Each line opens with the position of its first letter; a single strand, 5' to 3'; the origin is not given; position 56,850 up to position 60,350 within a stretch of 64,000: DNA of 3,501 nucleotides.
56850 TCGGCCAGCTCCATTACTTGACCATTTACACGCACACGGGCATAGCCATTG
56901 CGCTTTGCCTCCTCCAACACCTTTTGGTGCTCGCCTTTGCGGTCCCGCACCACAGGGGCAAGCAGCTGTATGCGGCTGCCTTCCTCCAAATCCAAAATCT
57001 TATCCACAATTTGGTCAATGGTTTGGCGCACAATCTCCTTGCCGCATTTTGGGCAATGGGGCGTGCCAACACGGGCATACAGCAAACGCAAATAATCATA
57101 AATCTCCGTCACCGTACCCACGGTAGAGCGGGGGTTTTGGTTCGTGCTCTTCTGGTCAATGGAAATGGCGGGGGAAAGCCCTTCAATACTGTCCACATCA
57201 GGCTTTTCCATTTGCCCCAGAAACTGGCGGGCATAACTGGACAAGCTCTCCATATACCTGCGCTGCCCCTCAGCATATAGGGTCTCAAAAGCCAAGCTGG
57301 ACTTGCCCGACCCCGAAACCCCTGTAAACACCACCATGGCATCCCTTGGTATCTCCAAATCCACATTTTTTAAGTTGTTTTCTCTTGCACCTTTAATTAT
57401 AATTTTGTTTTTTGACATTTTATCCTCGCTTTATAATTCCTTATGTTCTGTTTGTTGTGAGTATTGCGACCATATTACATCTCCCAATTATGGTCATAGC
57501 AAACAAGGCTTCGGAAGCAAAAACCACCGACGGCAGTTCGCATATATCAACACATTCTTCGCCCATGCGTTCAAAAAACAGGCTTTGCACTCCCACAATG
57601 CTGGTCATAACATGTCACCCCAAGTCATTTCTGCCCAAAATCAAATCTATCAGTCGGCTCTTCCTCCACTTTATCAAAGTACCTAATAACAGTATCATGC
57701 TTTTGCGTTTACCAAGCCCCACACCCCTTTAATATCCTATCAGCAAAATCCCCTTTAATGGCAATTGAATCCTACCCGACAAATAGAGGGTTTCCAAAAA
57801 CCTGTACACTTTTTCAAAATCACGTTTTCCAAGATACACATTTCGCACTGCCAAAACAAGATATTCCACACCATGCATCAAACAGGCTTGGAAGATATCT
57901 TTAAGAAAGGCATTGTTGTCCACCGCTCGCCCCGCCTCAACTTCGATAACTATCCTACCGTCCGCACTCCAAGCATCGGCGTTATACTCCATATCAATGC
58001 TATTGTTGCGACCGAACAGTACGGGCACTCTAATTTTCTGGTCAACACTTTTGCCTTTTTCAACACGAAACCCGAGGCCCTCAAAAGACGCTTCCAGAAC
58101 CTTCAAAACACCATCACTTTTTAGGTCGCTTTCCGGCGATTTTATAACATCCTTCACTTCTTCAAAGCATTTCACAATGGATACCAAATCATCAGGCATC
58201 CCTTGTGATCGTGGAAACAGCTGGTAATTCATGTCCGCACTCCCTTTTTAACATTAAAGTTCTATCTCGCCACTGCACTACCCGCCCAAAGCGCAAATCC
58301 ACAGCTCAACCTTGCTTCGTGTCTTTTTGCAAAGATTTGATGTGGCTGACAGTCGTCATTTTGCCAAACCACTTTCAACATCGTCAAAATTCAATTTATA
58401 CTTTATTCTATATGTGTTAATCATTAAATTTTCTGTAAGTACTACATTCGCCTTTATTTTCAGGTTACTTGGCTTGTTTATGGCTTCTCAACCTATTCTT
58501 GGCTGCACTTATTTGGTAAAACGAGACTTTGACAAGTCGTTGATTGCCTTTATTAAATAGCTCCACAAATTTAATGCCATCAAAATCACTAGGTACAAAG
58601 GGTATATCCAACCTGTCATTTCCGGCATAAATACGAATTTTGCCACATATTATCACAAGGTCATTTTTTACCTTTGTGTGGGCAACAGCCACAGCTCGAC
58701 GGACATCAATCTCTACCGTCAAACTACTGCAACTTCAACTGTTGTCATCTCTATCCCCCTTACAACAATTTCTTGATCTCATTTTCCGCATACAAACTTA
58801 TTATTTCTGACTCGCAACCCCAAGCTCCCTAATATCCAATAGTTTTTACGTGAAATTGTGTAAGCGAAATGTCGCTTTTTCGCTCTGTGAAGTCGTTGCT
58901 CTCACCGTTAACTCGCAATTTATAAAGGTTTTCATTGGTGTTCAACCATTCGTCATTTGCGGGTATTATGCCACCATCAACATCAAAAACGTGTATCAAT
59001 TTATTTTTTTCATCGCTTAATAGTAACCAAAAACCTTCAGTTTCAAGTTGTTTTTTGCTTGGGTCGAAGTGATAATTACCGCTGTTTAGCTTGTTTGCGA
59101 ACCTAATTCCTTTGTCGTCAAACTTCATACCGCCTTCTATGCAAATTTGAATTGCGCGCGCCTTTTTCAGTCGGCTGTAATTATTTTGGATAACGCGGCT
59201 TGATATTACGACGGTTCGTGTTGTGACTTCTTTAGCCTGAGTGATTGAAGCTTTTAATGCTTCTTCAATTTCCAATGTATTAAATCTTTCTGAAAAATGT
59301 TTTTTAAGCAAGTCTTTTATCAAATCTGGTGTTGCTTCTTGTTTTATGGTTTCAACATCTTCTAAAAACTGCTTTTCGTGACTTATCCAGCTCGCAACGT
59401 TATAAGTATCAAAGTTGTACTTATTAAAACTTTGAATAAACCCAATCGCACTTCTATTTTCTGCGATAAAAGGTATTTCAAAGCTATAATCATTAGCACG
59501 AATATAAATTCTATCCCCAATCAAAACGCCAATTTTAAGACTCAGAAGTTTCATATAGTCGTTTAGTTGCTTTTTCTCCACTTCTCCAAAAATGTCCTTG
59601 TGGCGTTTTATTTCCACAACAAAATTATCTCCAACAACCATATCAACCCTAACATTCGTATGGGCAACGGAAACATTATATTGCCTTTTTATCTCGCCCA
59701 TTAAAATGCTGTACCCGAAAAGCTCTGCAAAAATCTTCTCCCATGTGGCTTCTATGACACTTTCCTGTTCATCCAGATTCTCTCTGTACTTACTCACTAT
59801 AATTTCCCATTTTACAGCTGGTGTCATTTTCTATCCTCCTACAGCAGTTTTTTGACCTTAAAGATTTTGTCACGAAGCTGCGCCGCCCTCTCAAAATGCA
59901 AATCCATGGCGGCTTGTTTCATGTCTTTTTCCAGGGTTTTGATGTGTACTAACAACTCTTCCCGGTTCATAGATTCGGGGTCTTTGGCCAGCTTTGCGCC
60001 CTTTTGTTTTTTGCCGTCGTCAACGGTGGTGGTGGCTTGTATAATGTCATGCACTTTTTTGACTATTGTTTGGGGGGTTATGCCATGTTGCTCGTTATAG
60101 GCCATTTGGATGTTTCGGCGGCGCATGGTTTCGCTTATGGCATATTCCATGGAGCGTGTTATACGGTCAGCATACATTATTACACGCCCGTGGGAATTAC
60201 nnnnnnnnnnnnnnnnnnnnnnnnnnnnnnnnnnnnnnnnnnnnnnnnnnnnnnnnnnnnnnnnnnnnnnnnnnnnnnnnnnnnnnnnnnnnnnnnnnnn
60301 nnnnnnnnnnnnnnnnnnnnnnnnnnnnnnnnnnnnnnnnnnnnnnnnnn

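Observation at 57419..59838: AT-rich island with two nuclease-fold genes inserted inside the uvrB-uvrA operon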

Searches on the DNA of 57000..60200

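Call 50: search_rna_families(source=window, start=57000, end=60200, threshold=evalue, max_evalue=1)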
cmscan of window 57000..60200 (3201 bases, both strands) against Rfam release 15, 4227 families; matches with E-value up to 1: 0.
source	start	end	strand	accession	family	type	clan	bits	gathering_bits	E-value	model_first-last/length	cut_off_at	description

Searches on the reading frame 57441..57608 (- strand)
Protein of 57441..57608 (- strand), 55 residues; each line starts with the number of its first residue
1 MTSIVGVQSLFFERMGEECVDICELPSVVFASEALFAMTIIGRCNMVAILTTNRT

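Call 3: search_protein_families(library=pfam, proteins=[window:57441-57608:-], max_evalue=1)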
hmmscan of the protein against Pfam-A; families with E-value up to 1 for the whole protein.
window:57441-57608:- (55 aa): 0 families

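Call 4: search_protein_families(library=padloc, proteins=[window:57441-57608:-], max_evalue=1)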
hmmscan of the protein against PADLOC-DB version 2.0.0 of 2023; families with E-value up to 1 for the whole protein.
window:57441-57608:- (55 aa): 0 families

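Call 5: search_protein_families(library=ncbifam, proteins=[window:57441-57608:-], max_evalue=1)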
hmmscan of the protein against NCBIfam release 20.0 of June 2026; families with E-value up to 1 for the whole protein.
window:57441-57608:- (55 aa): 0 families

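Call 89: search_protein_families(library=phrogs, proteins=[window:57441-57608:-], max_evalue=0.01)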
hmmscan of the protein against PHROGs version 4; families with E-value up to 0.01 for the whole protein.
window:57441-57608:- (55 aa): 0 families
